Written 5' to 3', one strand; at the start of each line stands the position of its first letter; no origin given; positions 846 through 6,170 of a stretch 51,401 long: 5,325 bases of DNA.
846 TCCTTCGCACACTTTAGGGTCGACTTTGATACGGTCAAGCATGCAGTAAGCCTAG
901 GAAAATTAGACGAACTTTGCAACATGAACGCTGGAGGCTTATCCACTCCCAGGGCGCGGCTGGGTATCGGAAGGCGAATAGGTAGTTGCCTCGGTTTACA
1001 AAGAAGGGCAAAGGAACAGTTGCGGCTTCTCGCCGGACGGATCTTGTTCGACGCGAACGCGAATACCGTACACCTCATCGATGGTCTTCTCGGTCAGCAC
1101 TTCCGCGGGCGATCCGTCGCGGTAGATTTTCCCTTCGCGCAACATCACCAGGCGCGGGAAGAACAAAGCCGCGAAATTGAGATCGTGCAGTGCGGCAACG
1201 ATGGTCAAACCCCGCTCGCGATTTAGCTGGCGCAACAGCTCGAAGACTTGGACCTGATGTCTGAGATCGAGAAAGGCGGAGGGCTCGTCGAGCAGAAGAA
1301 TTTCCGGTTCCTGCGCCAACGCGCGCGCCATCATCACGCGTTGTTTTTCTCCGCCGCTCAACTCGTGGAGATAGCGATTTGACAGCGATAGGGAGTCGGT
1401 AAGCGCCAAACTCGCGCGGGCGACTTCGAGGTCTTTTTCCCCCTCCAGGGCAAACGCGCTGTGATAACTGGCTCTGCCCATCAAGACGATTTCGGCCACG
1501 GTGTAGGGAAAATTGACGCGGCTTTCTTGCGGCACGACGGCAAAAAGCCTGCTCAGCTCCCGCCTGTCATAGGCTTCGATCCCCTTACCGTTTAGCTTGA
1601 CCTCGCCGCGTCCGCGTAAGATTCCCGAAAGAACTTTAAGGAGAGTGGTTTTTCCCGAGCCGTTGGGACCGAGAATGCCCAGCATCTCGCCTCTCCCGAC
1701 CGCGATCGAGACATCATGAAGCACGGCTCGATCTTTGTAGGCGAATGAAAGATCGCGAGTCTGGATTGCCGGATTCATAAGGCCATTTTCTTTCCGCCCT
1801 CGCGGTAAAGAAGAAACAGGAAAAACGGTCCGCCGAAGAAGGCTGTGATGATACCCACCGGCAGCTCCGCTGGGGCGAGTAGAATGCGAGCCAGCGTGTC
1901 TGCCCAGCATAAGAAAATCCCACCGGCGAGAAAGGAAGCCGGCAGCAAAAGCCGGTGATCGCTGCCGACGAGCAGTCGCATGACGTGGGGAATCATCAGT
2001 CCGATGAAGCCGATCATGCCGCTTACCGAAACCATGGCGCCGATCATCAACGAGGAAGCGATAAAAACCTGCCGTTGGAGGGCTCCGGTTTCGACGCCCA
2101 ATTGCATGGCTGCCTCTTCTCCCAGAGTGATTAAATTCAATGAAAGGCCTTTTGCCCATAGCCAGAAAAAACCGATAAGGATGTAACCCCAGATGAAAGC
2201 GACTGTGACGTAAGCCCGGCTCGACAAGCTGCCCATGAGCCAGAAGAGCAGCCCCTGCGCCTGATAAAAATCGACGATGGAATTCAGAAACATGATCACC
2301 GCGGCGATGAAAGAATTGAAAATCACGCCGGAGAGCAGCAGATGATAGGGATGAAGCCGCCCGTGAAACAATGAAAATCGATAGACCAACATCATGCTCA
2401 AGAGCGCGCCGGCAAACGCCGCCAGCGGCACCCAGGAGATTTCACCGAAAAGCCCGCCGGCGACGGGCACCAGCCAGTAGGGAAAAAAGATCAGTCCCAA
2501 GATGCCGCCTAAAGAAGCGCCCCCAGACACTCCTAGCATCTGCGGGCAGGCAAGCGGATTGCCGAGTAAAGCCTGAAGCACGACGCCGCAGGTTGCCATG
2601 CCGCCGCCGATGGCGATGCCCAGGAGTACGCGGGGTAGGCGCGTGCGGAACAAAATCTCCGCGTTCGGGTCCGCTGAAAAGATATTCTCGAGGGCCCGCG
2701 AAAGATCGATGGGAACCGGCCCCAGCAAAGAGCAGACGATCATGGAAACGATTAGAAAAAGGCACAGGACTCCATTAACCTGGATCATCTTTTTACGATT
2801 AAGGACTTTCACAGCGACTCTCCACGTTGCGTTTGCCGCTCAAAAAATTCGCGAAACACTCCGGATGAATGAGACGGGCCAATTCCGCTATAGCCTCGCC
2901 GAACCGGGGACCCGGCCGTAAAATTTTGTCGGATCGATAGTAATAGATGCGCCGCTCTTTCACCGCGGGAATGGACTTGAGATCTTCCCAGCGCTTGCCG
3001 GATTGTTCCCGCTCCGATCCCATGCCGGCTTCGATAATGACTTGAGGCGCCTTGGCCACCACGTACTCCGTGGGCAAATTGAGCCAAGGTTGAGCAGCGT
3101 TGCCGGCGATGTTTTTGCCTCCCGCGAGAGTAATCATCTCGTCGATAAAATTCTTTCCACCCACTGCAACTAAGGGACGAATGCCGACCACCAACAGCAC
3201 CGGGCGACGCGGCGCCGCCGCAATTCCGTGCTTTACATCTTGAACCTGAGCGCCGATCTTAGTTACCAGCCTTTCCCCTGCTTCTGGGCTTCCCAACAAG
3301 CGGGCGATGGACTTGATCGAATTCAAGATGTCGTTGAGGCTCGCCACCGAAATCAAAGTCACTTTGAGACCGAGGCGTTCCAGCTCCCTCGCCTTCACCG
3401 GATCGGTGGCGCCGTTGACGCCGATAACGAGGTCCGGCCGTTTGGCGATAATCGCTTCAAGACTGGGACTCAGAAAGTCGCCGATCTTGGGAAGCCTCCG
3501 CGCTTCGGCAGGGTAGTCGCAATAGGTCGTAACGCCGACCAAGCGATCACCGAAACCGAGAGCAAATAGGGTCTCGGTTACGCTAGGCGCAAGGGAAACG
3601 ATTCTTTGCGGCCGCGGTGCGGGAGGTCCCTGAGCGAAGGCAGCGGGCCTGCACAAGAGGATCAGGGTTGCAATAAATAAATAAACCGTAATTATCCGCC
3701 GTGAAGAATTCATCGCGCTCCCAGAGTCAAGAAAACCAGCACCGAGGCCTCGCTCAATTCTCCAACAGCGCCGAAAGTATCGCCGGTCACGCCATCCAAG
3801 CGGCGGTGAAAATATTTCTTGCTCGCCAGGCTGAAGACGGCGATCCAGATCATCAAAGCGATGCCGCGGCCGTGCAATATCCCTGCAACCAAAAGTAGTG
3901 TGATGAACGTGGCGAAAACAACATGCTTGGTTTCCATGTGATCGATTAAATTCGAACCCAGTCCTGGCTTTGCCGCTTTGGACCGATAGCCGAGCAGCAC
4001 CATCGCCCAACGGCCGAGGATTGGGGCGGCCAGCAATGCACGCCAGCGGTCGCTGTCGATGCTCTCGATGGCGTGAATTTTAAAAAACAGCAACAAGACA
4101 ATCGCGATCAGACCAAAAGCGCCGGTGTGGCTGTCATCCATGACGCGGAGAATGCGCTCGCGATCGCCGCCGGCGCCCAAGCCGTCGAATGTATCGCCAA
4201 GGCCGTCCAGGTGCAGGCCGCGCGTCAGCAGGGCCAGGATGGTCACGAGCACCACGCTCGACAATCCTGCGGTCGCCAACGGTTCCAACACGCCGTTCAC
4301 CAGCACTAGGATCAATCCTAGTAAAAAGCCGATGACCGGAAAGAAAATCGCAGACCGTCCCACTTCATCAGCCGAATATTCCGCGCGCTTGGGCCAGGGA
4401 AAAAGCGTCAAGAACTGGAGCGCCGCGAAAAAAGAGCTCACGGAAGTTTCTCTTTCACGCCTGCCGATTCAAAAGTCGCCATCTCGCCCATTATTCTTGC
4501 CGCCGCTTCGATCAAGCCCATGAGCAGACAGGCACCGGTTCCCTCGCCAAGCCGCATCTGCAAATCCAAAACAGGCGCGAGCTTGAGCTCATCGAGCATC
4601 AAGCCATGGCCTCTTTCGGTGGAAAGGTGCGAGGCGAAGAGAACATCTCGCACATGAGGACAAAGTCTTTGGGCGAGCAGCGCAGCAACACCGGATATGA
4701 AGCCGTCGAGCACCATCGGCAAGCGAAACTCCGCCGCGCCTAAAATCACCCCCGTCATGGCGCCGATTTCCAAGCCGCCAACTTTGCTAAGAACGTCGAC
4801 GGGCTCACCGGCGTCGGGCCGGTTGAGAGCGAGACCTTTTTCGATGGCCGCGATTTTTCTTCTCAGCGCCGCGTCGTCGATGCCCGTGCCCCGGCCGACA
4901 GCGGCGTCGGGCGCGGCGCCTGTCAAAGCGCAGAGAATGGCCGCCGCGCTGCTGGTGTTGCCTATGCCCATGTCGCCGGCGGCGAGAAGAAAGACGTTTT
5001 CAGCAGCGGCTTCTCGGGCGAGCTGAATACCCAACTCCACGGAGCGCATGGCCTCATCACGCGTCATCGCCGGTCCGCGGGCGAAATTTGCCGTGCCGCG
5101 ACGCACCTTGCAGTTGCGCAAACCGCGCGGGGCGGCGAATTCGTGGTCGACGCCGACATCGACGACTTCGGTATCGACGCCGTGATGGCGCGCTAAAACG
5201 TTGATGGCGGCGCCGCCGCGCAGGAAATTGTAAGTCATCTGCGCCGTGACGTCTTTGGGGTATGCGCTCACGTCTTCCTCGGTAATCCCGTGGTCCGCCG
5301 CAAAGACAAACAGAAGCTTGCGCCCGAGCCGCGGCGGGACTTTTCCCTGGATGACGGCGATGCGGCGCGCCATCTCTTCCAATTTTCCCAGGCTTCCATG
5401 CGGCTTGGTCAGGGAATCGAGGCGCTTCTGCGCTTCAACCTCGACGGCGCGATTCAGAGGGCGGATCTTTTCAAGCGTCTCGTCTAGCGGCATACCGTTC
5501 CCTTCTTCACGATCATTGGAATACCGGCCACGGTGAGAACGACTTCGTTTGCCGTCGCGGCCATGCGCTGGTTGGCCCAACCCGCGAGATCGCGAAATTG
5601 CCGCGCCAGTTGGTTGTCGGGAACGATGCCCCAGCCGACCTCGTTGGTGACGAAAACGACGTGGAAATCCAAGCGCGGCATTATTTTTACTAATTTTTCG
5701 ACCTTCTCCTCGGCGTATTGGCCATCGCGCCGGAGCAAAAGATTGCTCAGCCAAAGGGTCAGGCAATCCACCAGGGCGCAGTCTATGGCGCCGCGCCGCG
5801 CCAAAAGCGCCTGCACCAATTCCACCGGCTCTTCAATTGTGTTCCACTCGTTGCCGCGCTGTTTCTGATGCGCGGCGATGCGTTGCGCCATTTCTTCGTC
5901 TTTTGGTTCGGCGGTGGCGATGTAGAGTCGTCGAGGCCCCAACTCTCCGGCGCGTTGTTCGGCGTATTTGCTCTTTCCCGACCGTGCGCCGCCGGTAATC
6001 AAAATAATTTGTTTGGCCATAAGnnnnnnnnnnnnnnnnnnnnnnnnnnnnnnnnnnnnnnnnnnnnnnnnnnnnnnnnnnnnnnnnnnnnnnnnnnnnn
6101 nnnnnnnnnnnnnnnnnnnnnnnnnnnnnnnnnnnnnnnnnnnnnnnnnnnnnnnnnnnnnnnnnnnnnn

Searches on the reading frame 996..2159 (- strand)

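Call 55: search_protein_families(library=pfam, proteins=[window:996-2159:-], max_evalue=0.001)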
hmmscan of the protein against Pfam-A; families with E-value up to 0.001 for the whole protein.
window:996-2159:- (387 aa): 5 families
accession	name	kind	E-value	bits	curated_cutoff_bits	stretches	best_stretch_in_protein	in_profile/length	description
PF00005.33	ABC_tran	-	1e-31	110.8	25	1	147-294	1-136/137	ABC transporter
PF13304.12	AAA_21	-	1.9e-07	31.9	27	1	161-182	3-24/304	AAA domain, putative AbiEii toxin, Type IV TA system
PF02463.25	SMC_N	-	8.7e-07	29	40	1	159-320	26-194/220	RecF/RecN/SMC N terminal domain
PF13476.12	AAA_23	-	0.00055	21.1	27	1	159-185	21-47/201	AAA domain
PF13555.12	AAA_29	-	0.00063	19.9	27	0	150-190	15-55/61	P-loop containing region of AAA domain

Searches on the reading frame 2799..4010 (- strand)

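Call 55: search_protein_families(library=pfam, proteins=[window:2799-4010:-], max_evalue=0.001)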
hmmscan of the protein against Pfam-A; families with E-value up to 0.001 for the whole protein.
window:2799-4010:- (403 aa): 1 family
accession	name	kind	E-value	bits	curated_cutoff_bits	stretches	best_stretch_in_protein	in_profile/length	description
PF01497.23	Peripla_BP_2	-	1.5e-35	123.2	27.5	1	137-361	1-234/235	Periplasmic binding protein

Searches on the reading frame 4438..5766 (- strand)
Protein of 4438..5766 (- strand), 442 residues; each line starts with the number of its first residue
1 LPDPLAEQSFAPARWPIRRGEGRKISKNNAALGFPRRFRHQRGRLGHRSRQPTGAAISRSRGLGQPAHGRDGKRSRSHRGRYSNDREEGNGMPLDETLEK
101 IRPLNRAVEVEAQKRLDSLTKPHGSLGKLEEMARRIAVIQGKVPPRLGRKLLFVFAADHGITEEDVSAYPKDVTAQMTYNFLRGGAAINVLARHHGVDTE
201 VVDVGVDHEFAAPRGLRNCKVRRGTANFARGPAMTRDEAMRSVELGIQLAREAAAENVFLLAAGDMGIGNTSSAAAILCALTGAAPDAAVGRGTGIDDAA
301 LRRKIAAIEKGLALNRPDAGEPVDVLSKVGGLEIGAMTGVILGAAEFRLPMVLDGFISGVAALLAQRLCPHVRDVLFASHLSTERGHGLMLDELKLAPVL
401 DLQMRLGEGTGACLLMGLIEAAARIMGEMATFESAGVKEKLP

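Call 55: search_protein_families(library=pfam, proteins=[window:4438-5766:-], max_evalue=0.001)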
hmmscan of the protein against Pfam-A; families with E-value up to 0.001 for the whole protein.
window:4438-5766:- (442 aa): 1 family
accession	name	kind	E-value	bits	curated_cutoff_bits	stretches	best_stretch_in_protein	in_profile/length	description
PF02277.22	DBI_PRT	-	6e-137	456.7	22.6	1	101-437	1-329/329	Phosphoribosyltransferase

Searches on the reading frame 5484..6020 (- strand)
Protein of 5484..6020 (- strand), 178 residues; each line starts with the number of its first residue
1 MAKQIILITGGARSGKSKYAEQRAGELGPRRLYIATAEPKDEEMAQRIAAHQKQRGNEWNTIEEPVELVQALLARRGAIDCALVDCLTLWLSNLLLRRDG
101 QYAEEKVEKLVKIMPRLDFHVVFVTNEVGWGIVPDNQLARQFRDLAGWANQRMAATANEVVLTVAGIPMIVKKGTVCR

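Call 78: search_protein_families(library=pfam, proteins=[window:5484-6020:-], max_evalue=0.01)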
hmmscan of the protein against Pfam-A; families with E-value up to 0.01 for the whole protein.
window:5484-6020:- (178 aa): 3 families
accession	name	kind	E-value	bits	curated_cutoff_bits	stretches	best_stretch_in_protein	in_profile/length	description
PF02283.22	CobU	-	9.1e-65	217.7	27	1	6-169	1-166/168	Cobinamide kinase / cobinamide phosphate guanyltransferase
PF13401.12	AAA_22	-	0.0047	17.7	27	1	3-85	5-91/130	AAA domain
PF09848.15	SLFN-g3_helicase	-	0.0096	15.7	24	0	3-124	1-121/354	Schlafen group 3, DNA/RNA helicase domain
